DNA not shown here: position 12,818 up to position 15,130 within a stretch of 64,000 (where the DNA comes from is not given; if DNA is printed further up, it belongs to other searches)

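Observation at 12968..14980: Stand-alone GHKL ATPase fused to a Shedu-like PD-(D/E)xK nuclease: candidate single-gene defence system in a lower-GC islet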

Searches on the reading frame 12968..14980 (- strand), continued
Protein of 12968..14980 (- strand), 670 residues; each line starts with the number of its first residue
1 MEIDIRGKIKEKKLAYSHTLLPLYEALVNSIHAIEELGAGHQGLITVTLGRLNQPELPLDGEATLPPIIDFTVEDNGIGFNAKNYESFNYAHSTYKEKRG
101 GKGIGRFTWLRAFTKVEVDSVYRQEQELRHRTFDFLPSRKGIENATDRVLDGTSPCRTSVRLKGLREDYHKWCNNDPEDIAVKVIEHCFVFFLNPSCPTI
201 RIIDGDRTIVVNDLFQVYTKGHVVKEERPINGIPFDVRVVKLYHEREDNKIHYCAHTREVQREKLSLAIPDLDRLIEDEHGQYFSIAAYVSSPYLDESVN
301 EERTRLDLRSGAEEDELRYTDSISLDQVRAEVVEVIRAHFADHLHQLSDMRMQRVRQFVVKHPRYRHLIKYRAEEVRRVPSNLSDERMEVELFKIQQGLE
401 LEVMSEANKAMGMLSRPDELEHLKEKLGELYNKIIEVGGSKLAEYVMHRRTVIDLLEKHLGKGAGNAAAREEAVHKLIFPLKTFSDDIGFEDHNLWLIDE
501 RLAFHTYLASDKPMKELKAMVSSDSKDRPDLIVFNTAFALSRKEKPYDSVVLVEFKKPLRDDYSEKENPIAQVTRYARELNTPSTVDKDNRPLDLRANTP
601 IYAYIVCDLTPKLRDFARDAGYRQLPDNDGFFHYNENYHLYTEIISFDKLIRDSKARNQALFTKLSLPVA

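Call 27: predict_structure(alignment_id=A2)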
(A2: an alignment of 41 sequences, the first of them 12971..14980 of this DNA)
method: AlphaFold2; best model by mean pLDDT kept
length: 670 residues; sequences in the alignment: 41
mean_pLDDT: 69.9   pTM: 0.55
mean pLDDT of the five models: 69.9, 69.0, 68.4, 67.0, 64.4
residues with pLDDT >= 90: 71; 70-90: 317; 50-70: 157; < 50: 125
segments of 3 or more residues with pLDDT < 50: 1-3, 91-94, 101-105, 311-319, 439-449, 462-469, 479-528, 536-544, 662-670
pLDDT, mean of each block of 10 residues (from residue 1): 50 60 82 75 89 61 74 88 67 51 53 87 87 81 86 84 87 84 85 84 92 85 85 90 82 83 85 83 89 83 66 44 82 91 81 80 79 79 79 81 64 51 54 55 45 59 46 50 31 43 39 37 46 46 51 62 71 74 56 63 76 83 81 83 78 64 39
secondary structure, 60 per line:
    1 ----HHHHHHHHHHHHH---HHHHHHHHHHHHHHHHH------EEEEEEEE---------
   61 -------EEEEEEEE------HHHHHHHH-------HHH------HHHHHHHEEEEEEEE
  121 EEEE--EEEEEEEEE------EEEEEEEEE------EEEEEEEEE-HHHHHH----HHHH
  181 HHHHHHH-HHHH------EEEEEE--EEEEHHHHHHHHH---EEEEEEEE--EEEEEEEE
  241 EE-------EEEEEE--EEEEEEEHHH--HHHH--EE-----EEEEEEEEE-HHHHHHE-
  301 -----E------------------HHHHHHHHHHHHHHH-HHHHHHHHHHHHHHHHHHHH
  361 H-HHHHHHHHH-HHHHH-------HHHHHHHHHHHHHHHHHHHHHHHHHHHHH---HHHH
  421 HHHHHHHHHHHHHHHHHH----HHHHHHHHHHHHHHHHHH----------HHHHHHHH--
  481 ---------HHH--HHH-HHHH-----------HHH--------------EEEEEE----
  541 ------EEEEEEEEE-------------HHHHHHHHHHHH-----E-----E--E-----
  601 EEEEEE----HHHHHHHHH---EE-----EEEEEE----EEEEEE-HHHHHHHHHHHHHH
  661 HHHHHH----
elements in order (helices of 4 or more, strands of 3 or more residues): H5-17 H21-37 E44-51 E68-75 H82-89 H106-112 E113-124 E127-135 E142-150 E157-165 H167-172 H177-187 H189-192 E199-204 E207-210 H211-219 E223-230 E233-242 E250-255 E258-264 H270-273 E283-291 H293-298 H325-339 H341-361 H363-371 H373-377 H385-413 H417-438 H443-460 H471-478 H499-502 E531-536 E547-555 H569-580 E601-606 H611-619 E630-635 E640-645 H647-666

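Call 31: find_homologous_proteins(query=L058:10001-12004:+)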
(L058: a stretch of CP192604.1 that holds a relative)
Query L058:10001-12004:+ (668 aa): 635 proteins with E <= 0.001 among 8000 candidates; the best 120 are listed.
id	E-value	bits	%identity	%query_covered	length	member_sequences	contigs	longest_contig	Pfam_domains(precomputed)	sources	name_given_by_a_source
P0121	0.0e+0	1503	99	100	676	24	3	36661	-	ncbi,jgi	jgi:hypothetical protein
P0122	0.0e+0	1344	87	100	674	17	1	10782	-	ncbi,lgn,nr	ncbi:MAG: hypothetical protein LH649_10815 [Pseudanabaena sp. CAN_BIN31]|nr:hypothetical protein [Ps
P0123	0.0e+0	1090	85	84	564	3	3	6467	-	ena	-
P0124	3.3e-274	929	61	100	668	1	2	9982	-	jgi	jgi:hypothetical protein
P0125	1.7e-272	924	61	100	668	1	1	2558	-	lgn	-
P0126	1.3e-271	921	61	100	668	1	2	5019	-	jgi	jgi:hypothetical protein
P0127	1.6e-268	911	61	98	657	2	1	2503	-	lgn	-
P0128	3.7e-250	850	56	100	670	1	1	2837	-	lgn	-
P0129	7.3e-250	849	56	100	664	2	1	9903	-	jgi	jgi:uncharacterized protein YeeX (DUF496 family)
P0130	1.3e-244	832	55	100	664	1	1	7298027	-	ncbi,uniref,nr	ncbi:ATP-binding protein [Kovacikia minuta CCNUW1]|uniref:ATP-binding protein n=1 Tax=Kovacikia minu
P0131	1.4e-243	828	55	100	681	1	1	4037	-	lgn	-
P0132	7.8e-237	806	54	100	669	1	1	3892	-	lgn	-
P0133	8.3e-237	806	54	100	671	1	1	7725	-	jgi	jgi:hypothetical protein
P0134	2.4e-234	798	53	100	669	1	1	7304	-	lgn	-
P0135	8.8e-233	793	53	100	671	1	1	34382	-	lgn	-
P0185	2.7e-184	632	43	100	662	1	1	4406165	-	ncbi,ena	-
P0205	2.4e-175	603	44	100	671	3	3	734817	-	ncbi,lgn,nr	ncbi:ATP-binding protein [Clostridium botulinum]|nr:ATP-binding protein [Clostridium botulinum] NFJ8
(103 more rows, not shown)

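Call 32: fold_search(model_id=the predicted structure, library=pdb)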
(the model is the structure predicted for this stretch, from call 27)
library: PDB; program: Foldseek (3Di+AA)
matches with E <= 10: 1270; with E <= 0.001: 201
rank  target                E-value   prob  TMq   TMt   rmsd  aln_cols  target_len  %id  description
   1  4j0b_A                9.3e-12  1.00  0.28  0.31   8.3       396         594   11  Structure of mitochondrial Hsp90 (TRAP1) with ADP-BeF3 (released 2014-01-22)
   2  7exp_A                1.6e-11  1.00  0.29  0.33   9.4       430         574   12  Crystal structure of zebrafish TRAP1 with AMPPNP and MitoQ (released 2022-01-05)
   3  3zm7_A                2.1e-11  1.00  0.27  0.44   8.9       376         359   13  CRYSTAL STRUCTURE OF THE ATPASE REGION OF Mycobacterium tuberculosis GyrB WITH AMPPCP (released 2013-09-18)
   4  4ipe_A                2.7e-11  1.00  0.28  0.31   8.7       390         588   12  Crystal structure of mitochondrial Hsp90 (TRAP1) with AMPPNP (released 2014-01-22)
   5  5tvu_A                2.9e-11  1.00  0.29  0.33   8.4       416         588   12  Crystal structure of mitochondrial Hsp90 (TRAP1) with ATP in absence of Mg (released 2018-03-14)
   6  4url_B                3.0e-11  1.00  0.28  0.45   9.2       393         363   15  Crystal Structure of Staph ParE43kDa in complex with KBD (released 2014-07-16)
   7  9a6t_B                3.2e-11  1.00  0.28  0.30  10.1       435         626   13  Integrative model of DNAK-HTPG by crosslinking MS and deep learning (released 2024-09-18)
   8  5j5q_C                3.8e-11  1.00  0.31  0.48   8.0       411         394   16  AMP-PNP-stabilized ATPase domain of topoisomerase IV from Streptococcus pneumoniae, complex type II (released 2017-07-26)
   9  2zbk_B                3.8e-11  1.00  0.31  0.40  17.3       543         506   10  Crystal structure of an intact type II DNA topoisomerase: insights into DNA transfer mechanisms (released 2008-02-12)
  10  4ipe_B                4.8e-11  1.00  0.29  0.32   8.5       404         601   11  Crystal structure of mitochondrial Hsp90 (TRAP1) with AMPPNP (released 2014-01-22)
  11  3zm7_B                4.8e-11  1.00  0.28  0.46   9.0       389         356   14  CRYSTAL STRUCTURE OF THE ATPASE REGION OF Mycobacterium tuberculosis GyrB WITH AMPPCP (released 2013-09-18)
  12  4prx                  5.1e-11  1.00  0.28  0.45   8.8       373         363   16  E. coli GyrB 43-kDa N-terminal fragment in complex with ADP+Pi (released 2014-09-24)
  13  9o0g_B                5.4e-11  1.00  0.32  0.34  10.9       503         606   13  CryoEM structure of M. mazei topoisomerase VI(A-E342Q)-minicircle DNA complex in cleavage state (released 2026-02-25)
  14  9o8p_B                6.0e-11  1.00  0.33  0.36  12.3       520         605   12  CryoEM structure of M. mazei topoisomerase VI-minicircle DNA complex (released 2026-02-25)
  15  4z1i_A                6.0e-11  1.00  0.29  0.47   8.5       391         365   12  Crystal structure of human Trap1 with AMPPNP (released 2015-04-29)
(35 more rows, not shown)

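Call 55: search_dna_similar(query=window:12971-14980:-, collection=plasmids, mode=protein, max_rows=40)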
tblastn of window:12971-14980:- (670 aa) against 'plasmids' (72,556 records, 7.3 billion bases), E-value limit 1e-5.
Records with a match: 58; places in all: 59; records where one place covers at least 80% of the query: 49.
Best place of each record, by identity: <60% 58.
By first word of the organism name: Agrobacterium 17; Rhizobium 5; Rhodococcus 4; Phaeobacter 3; Candidatus 2; Acinetobacter 2; Sphingomonas 2; Bradyrhizobium 2; Streptomyces 2; Spirosoma 1; and 18 more.
By predicted mobility (MOB-suite, as given by PLSDB): conjugative 29; non-mobilizable 22; mobilizable 7.
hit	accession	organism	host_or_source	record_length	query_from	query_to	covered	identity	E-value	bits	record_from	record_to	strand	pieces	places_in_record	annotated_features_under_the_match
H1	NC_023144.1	Rhodococcus pyridinivorans SB3094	-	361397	1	670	100%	35.2%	7e-110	372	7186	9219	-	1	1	hypothetical protein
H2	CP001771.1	Spirosoma linguale DSM 74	-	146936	4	669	99%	35.2%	2e-131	435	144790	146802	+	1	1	conserved hypothetical protein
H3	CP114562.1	Candidatus Manganitrophus sp.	activated carbon metagenome,metagenomic ...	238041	1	669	100%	34.7%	2e-108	368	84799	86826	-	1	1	ATP-binding protein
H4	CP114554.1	Candidatus Manganitrophus sp.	activated carbon metagenome,metagenomic ...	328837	1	669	100%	34.7%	2e-108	368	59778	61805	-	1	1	ATP-binding protein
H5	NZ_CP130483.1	Rhodococcus aetherivorans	Bacteria, whole organism,Rough variant ...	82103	1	670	100%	34.5%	3e-109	370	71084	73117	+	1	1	ATP-binding protein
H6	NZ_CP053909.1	Hymenobacter sp. BRD128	cell culture,soil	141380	1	670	100%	34.4%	2e-113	382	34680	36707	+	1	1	hypothetical protein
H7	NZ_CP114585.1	Salinivibrio proteolyticus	-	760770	1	668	100%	34.4%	4e-106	361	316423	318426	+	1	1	ATP-binding protein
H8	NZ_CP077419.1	Rhodococcus qingshengii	pure culture,oil-contaminated water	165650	1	670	100%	33.6%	5e-105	358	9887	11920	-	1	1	hypothetical protein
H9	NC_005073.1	Rhodococcus erythropolis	-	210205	1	670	100%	33.6%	5e-105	358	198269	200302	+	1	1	hypothetical protein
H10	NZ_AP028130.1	Vibrio fluvialis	Homo sapiens,Stool sample from a ...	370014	1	668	100%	33.5%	2e-104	356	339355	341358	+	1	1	ATP-binding protein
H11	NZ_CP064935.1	Rhizobium phaseoli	Phaseolus vulgaris,single cell,soil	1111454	1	667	100%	33.5%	7e-110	372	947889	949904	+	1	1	record has no annotation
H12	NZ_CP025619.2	Acinetobacter schindleri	whole organism,air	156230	5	651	97%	34.4%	2e-105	359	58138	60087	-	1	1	ATP-binding protein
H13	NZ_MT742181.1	Acinetobacter johnsonii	-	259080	5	669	99%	33.4%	1e-106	363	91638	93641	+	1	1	ATP-binding protein | DUF3800 domain-containing protein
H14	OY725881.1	Subdoligranulum variabile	-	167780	3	667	99%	33.0%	5e-119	399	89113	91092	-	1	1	record has no annotation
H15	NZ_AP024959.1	Paraburkholderia terrae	-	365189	15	667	97%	31.7%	5e-80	285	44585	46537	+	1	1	ATP-binding protein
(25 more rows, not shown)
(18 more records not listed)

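Call 56: get_annotated_region(hit=H10, flank=10000)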
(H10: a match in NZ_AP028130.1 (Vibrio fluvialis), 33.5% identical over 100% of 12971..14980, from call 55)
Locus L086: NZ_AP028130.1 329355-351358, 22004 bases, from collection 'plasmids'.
description: Vibrio fluvialis strain IDH05335 plasmid pIDH5335-1
organism: Vibrio fluvialis (NCBI taxid 676)
taxonomy: Bacteria; Pseudomonadota; Gammaproteobacteria; Vibrionales; Vibrionaceae; Vibrio; Vibrio fluvialis
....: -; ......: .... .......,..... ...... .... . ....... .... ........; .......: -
typing (MOB-suite, as given by PLSDB): mobilizable; replicon IncC; relaxase MOBH
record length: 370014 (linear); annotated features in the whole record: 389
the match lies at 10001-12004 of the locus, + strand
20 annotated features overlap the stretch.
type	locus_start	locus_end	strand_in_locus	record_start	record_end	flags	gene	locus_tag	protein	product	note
CDS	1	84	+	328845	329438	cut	-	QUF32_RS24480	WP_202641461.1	tyrosine-type recombinase/integrase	GO:0015074 - DNA integration [Evidence IEA]; GO:0006310 - DNA recombination [Evidence IEA]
CDS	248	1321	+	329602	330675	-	-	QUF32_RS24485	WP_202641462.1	XRE family transcriptional regulator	-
CDS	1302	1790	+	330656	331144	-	-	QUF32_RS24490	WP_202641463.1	PIN domain-containing protein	-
CDS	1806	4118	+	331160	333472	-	hsdR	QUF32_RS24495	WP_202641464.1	EcoAI/FtnUII family type I restriction enzme subunit R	GO:0009307 - DNA restriction-modification system [Evidence IEA]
CDS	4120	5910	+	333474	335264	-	-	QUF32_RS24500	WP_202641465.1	AAA family ATPase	-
CDS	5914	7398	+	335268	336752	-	-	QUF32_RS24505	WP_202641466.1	class I SAM-dependent DNA methyltransferase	-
CDS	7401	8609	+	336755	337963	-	-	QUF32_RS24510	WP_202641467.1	restriction endonuclease subunit S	GO:0006304 - DNA modification [Evidence IEA]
CDS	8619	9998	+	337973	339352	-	-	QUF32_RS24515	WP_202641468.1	Shedu immune nuclease family protein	-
CDS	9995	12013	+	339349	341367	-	-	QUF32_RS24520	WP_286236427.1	ATP-binding protein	-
CDS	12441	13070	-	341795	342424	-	-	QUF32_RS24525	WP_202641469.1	hypothetical protein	-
CDS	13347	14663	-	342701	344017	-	-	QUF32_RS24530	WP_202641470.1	PAS domain-containing methyl-accepting chemotaxis protein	GO:0006935 - chemotaxis [Evidence IEA]; GO:0007165 - signal transduction [Evidence IEA]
CDS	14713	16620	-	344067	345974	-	-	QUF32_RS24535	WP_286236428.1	methyl-accepting chemotaxis protein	GO:0006935 - chemotaxis [Evidence IEA]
CDS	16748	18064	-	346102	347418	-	-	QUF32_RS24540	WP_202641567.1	EAL domain-containing protein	-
CDS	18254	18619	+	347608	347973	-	-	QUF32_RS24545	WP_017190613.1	hypothetical protein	-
CDS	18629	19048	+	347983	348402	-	-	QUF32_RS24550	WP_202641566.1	hypothetical protein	-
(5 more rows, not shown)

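Call 57: get_annotated_region(hit=H13, flank=8000)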
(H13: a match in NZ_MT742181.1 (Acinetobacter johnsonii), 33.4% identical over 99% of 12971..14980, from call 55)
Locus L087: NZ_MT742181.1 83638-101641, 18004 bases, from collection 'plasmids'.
description: Acinetobacter johnsonii strain E10B plasmid pR4WN_E10B, complete sequence
organism: Acinetobacter johnsonii (NCBI taxid 40214)
taxonomy: Bacteria; Pseudomonadota; Gammaproteobacteria; Moraxellales; Moraxellaceae; Acinetobacter; Acinetobacter johnsonii
host: -; source: -; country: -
typing (MOB-suite, as given by PLSDB): mobilizable; relaxase MOBP
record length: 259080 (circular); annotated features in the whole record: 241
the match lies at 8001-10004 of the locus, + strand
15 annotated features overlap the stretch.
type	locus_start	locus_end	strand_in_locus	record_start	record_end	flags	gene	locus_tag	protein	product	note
CDS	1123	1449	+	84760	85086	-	-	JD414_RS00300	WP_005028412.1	hypothetical protein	-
CDS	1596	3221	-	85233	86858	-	-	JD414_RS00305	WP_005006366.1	SAVED domain-containing protein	-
CDS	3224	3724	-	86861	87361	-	-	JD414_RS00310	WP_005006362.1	Mov34/MPN/PAD-1 family protein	-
CDS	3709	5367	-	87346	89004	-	-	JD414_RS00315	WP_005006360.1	ThiF family adenylyltransferase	-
CDS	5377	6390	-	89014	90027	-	-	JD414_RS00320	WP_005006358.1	nucleotidyltransferase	-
CDS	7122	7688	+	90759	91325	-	-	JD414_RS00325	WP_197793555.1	recombinase family protein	GO:0006310 - DNA recombination [Evidence IEA]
CDS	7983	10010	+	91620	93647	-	-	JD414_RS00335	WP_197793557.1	ATP-binding protein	-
CDS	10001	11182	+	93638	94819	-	-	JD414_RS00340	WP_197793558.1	DUF3800 domain-containing protein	-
CDS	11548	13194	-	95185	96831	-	-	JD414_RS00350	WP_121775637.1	IS66 family transposase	-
CDS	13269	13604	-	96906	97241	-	tnpB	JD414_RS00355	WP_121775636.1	IS66 family insertion sequence element accessory protein TnpB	-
CDS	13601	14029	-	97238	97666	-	-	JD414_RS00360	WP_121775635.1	transposase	GO:0006313 - DNA transposition [Evidence IEA]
CDS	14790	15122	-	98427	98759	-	-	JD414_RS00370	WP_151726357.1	hypothetical protein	-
CDS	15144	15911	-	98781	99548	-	-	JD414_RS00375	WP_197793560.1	hypothetical protein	-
CDS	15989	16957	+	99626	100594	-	-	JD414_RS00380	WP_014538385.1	IS30 family transposase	-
CDS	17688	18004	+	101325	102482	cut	-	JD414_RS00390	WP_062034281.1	iron-containing alcohol dehydrogenase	-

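Call 59: find_homologous_proteins(query=L086:9995-12010:+)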
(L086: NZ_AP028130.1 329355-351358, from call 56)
Query L086:9995-12010:+ (672 aa): 2532 proteins with E <= 0.001 among 8000 candidates; the best 120 are listed.
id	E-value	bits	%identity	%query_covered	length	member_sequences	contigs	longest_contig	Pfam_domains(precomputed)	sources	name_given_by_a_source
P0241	0.0e+0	1526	100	100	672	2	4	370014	-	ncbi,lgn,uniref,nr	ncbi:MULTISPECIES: ATP-binding protein [Gammaproteobacteria]|uniref:ATP-binding protein n=1 Tax=Gamm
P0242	0.0e+0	1484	97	100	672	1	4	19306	-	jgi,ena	-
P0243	0.0e+0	1484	97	100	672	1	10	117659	-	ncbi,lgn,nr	ncbi:conserved hypothetical protein [Vibrio parahaemolyticus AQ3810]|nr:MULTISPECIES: hypothetical p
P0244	0.0e+0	1482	97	100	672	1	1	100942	-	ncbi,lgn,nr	ncbi:ATP-binding protein [Vibrio alginolyticus]|nr:ATP-binding protein [Vibrio alginolyticus]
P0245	0.0e+0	1481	96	100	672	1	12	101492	-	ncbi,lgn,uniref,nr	ncbi:ATP-binding protein [Vibrio parahaemolyticus]|uniref:ATP-binding protein n=1 Tax=Vibrio TaxID=6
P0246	0.0e+0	1479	96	100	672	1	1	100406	-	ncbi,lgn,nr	ncbi:TPA: ATP-binding protein [Vibrio parahaemolyticus]|nr:ATP-binding protein [Vibrio parahaemolyti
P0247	0.0e+0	1478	97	100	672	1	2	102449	-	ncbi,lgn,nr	ncbi:ATP-binding protein [Vibrio alginolyticus]|nr:ATP-binding protein [Vibrio alginolyticus]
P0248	0.0e+0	1478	96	100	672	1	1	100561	-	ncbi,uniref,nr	ncbi:ATP-binding protein [Vibrio parahaemolyticus]|uniref:ATP-binding protein n=1 Tax=Vibrio parahae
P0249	0.0e+0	1477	96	100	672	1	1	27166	-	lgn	-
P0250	0.0e+0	1477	96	100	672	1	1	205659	-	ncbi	-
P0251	0.0e+0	1477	96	100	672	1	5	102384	-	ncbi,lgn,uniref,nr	ncbi:ATP-binding protein [Vibrio parahaemolyticus]|uniref:ATP-binding protein n=1 Tax=Vibrio parahae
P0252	0.0e+0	1475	96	100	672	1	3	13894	-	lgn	-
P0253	0.0e+0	1475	96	100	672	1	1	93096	-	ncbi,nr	ncbi:ATP-binding protein [Vibrio cholerae]|nr:ATP-binding protein [Vibrio cholerae]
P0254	0.0e+0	1474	96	100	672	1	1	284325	-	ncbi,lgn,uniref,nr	ncbi:ATP-binding protein [Morganella morganii]|uniref:ATP-binding protein n=1 Tax=Morganella morgani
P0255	0.0e+0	1474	96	100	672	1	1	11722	-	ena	-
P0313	0.0e+0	1362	88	100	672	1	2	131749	-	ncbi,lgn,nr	ncbi:ATP-binding protein [Escherichia coli]|nr:ATP-binding protein [Escherichia coli]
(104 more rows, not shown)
